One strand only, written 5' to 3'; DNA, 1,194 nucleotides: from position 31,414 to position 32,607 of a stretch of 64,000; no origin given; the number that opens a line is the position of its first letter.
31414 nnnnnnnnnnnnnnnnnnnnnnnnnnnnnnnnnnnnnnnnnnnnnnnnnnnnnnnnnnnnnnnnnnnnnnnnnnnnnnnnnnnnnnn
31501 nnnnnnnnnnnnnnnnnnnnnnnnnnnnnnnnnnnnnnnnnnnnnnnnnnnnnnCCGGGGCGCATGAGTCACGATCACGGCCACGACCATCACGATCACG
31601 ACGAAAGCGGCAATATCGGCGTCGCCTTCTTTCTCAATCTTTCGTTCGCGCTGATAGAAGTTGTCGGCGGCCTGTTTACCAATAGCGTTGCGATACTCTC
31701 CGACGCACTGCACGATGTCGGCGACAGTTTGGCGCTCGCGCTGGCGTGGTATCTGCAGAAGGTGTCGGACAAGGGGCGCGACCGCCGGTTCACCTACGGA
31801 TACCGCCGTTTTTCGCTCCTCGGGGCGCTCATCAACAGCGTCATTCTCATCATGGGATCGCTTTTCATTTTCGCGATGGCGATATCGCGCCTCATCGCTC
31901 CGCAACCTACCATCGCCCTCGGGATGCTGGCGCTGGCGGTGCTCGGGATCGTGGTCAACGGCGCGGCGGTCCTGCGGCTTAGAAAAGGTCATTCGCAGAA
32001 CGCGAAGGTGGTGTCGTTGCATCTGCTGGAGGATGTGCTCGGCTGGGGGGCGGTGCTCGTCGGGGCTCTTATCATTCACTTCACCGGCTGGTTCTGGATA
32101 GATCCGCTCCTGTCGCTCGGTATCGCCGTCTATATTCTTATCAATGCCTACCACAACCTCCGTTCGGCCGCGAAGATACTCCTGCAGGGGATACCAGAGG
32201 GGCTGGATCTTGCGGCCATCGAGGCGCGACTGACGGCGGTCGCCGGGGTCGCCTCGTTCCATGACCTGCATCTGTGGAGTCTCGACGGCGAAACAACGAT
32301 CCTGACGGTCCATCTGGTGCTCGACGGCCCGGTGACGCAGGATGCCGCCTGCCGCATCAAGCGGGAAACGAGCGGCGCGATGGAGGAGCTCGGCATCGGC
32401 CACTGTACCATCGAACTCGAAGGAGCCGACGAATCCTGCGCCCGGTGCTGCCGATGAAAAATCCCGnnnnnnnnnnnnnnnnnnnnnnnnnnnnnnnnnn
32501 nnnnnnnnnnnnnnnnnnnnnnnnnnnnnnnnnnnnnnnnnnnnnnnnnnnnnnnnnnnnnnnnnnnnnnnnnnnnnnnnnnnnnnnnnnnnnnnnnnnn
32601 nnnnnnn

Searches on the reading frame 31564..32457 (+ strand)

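Call 8: search_protein_families(library=pfam, proteins=[window:31564-32457:+], max_evalue=0.01)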
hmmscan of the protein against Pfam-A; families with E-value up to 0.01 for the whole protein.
window:31564-32457:+ (297 aa): 3 families
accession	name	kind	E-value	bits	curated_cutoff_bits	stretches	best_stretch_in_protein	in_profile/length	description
PF01545.26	Cation_efflux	-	2.3e-44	152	26.6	1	20-207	3-198/198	Cation efflux family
PF16916.11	ZT_dimer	-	2.2e-10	40.8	26.7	1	211-286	1-76/78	Dimerisation domain of Zinc Transporter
PF01309.23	EAV_GS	-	0.0085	16.2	25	0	193-247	86-134/196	Equine arteritis virus small envelope glycoprotein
